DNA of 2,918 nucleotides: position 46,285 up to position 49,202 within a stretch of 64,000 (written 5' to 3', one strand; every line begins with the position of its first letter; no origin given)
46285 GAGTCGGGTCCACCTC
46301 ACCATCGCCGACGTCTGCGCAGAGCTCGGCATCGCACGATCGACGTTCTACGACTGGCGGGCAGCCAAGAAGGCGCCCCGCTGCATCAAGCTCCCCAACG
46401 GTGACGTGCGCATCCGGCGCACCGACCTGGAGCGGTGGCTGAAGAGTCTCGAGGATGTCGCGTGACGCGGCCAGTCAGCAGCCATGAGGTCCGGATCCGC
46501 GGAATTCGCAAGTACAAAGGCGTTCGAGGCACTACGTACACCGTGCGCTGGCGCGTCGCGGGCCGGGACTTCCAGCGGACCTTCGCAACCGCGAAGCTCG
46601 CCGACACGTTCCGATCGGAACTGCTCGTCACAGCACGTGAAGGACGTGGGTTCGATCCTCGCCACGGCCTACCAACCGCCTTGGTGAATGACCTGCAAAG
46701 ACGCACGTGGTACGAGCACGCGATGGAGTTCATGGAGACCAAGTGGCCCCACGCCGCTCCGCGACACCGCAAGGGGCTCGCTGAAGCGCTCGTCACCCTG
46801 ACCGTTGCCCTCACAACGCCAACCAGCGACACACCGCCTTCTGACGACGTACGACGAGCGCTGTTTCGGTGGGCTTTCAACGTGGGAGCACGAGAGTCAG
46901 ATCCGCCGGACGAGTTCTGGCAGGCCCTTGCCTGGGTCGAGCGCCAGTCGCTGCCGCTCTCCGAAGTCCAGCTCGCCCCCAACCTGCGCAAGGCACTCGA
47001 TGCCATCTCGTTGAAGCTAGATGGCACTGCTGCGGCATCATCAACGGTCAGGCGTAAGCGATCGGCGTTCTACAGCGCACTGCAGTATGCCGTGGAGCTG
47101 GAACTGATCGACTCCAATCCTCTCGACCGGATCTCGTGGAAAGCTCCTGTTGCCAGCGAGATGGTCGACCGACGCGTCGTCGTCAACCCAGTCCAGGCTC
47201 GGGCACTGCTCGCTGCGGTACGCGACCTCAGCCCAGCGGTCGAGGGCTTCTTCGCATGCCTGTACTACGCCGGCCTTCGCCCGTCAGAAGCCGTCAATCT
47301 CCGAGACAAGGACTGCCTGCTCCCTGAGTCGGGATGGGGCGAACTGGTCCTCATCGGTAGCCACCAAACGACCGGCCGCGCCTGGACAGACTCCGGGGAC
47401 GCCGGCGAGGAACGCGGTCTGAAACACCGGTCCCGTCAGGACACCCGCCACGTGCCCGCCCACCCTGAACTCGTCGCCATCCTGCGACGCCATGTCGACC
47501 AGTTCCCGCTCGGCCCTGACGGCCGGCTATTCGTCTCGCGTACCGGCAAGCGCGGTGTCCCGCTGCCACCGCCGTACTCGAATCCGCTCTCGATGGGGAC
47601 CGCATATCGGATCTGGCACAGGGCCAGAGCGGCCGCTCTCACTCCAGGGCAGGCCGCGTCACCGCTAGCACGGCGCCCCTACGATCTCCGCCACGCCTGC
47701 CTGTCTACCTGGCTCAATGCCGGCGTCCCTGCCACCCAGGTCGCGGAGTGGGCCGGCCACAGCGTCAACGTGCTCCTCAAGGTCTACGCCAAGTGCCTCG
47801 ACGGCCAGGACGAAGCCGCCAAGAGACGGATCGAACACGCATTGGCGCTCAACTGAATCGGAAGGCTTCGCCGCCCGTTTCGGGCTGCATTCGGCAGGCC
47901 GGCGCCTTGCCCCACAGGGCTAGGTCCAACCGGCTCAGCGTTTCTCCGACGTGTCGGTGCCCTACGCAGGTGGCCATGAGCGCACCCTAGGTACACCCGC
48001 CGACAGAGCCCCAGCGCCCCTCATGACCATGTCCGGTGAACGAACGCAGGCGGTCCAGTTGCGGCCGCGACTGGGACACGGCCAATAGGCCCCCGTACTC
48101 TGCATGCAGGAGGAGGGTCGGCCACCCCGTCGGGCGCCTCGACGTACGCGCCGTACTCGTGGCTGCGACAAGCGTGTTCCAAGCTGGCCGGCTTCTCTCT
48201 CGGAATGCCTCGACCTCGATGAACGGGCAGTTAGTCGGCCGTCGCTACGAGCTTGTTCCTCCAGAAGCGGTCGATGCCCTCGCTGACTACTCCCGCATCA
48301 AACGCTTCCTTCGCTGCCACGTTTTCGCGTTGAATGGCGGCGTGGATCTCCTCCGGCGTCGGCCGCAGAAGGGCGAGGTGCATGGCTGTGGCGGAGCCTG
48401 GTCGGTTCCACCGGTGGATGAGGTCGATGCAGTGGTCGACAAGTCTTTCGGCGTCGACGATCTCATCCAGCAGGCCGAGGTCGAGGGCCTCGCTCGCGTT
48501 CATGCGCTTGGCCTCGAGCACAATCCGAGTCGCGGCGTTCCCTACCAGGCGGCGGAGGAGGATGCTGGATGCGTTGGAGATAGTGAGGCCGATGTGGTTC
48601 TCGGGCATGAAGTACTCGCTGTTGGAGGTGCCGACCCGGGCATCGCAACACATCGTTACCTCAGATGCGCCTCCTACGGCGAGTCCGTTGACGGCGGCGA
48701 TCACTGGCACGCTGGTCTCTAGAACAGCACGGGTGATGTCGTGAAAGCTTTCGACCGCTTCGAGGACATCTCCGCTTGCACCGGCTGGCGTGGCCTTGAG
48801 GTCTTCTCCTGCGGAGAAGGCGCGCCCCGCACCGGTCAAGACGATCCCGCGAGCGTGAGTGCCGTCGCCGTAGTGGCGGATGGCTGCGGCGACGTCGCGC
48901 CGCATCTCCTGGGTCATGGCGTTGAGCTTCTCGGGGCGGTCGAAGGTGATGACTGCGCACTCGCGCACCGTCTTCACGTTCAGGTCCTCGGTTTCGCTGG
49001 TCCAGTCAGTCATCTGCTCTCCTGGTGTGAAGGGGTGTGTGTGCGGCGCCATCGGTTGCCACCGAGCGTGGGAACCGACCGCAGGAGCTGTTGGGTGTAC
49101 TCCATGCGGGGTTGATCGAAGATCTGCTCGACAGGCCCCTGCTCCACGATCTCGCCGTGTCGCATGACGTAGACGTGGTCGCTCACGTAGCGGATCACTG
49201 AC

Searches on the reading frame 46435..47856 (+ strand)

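Call 92: search_protein_families(library=padloc, max_evalue=1e-8, proteins=[window:46435-47856:+])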
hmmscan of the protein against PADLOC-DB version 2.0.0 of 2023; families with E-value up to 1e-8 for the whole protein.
window:46435-47856:+ (473 aa): 0 families

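Call 93: search_protein_families(library=pfam, max_evalue=0.00001, proteins=[window:46435-47856:+])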
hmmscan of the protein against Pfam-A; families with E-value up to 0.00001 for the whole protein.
window:46435-47856:+ (473 aa): 1 family
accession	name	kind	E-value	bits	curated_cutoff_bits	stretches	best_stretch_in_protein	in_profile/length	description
PF00589.27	Phage_integrase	-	5.3e-08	33.3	27.1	1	253-452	6-166/172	Phage integrase family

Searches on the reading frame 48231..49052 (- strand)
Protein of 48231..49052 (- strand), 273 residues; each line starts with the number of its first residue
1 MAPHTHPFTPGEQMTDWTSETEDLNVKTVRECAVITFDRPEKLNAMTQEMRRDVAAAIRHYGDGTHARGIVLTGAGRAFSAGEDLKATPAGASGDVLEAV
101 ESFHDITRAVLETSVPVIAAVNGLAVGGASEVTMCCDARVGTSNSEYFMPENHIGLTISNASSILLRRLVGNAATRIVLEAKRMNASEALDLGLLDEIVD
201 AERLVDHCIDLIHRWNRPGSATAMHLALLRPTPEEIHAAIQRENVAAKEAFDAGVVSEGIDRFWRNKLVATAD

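Call 93: search_protein_families(library=pfam, max_evalue=0.00001, proteins=[window:48231-49052:-])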
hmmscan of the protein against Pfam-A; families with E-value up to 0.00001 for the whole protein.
window:48231-49052:- (273 aa): 2 families
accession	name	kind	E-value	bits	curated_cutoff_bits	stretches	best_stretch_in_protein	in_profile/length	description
PF00378.25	ECH_1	-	2.4e-42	145.5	27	1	32-263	6-240/251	Enoyl-CoA hydratase/isomerase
PF16113.10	ECH_2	-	4.8e-30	105.6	27.2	1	33-260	2-235/335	Enoyl-CoA hydratase/isomerase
